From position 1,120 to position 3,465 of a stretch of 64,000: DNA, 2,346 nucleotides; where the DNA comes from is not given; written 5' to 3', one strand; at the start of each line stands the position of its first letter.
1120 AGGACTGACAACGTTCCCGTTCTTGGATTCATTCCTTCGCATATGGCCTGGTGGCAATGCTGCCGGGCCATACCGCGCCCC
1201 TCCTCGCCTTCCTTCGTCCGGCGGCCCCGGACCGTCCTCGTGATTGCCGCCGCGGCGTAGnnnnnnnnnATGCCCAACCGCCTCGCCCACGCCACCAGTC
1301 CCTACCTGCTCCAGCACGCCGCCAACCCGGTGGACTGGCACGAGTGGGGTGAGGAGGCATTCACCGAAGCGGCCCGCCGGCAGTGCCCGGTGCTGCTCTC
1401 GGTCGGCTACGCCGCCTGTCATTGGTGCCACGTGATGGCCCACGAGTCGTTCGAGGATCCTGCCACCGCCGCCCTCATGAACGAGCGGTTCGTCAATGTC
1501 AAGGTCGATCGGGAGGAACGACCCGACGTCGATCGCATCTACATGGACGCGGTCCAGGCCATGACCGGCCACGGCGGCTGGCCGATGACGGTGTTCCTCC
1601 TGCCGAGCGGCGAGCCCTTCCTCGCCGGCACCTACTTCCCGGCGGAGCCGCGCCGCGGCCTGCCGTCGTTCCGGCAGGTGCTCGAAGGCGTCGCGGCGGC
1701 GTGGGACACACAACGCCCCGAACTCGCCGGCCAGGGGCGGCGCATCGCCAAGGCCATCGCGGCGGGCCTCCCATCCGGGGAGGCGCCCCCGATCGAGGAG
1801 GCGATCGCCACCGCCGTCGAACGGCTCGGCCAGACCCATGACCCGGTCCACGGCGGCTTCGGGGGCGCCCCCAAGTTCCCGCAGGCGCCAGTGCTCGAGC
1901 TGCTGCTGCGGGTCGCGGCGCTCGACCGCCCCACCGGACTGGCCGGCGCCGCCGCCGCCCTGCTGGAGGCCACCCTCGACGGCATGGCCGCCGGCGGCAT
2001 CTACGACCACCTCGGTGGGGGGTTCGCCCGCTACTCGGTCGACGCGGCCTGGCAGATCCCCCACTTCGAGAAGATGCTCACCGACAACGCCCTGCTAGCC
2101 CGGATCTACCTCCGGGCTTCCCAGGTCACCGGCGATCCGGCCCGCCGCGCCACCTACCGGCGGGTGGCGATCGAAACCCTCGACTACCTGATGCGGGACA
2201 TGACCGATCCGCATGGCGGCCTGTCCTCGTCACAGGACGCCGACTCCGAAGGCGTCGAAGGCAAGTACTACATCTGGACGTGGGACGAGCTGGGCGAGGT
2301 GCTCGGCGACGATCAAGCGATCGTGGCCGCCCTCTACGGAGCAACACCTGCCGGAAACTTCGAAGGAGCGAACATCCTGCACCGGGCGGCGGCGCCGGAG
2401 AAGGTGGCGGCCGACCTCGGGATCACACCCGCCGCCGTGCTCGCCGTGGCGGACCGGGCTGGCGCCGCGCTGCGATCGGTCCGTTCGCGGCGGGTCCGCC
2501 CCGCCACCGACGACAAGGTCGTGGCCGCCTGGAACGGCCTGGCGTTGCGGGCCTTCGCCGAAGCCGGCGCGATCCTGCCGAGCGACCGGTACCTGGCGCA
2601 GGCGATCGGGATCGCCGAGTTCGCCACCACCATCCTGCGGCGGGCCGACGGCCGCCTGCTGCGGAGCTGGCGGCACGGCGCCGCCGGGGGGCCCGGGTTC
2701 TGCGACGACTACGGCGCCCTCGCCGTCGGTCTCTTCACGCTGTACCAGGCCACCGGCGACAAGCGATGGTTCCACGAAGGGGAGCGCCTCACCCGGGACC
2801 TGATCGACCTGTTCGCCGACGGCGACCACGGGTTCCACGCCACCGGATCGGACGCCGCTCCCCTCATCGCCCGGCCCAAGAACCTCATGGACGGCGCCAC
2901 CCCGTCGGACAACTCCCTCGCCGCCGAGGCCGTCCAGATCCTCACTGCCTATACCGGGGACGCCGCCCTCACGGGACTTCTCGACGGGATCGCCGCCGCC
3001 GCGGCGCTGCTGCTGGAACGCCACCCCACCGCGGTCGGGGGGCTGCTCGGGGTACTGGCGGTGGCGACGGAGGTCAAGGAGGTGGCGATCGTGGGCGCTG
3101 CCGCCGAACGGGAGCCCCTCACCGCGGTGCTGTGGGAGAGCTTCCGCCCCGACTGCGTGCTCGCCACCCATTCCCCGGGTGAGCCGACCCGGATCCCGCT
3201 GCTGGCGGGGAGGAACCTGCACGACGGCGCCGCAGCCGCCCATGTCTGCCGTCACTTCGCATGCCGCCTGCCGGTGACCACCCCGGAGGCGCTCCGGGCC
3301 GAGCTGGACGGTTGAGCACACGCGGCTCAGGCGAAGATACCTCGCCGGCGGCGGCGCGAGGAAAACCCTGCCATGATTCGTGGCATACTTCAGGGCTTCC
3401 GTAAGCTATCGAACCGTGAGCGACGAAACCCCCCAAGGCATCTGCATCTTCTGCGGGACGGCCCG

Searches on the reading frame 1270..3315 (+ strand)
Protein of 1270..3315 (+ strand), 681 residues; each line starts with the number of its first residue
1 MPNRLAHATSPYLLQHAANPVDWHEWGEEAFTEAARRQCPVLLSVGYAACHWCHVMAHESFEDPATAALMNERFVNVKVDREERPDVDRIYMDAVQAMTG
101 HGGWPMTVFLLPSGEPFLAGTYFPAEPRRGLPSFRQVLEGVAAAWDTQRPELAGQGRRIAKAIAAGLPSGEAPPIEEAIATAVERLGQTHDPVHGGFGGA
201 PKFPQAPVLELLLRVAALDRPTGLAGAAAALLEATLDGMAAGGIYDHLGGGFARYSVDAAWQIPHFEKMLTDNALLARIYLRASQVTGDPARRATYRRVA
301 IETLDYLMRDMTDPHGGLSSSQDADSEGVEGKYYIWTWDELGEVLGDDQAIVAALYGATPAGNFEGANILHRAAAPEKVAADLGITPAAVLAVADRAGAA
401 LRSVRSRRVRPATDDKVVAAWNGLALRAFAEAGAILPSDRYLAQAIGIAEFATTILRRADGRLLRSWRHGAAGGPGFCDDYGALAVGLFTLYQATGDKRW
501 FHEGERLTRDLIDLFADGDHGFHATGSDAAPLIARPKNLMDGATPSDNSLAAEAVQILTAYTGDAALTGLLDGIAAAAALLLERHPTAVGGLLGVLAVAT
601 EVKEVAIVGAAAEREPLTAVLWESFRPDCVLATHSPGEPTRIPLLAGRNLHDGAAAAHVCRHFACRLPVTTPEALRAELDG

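Call 4: search_protein_families(library=pfam, proteins=[window:1270-3315:+], max_evalue=0.01)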
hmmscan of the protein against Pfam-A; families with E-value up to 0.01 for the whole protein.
window:1270-3315:+ (681 aa): 2 families
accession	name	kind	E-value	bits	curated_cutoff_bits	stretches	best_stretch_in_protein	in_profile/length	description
PF03190.21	Thioredox_DsbH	-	3.4e-73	245.4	27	1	3-163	2-162/163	Protein of unknown function, DUF255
PF13899.12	Thioredoxin_7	-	1.5e-09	38.2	27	1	22-111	1-82/83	Thioredoxin-like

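Call 5: search_protein_families(library=ncbifam, proteins=[window:1270-3315:+], max_evalue=0.01)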
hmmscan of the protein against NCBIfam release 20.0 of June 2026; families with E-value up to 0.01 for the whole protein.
window:1270-3315:+ (681 aa): 1 family
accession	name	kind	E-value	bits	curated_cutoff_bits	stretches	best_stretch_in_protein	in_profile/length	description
NF045694.1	seleno_TsoB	exception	1.9e-05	23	805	1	19-86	455-522/572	rhodanese/DsbD fusion-like selenoprotein TsoB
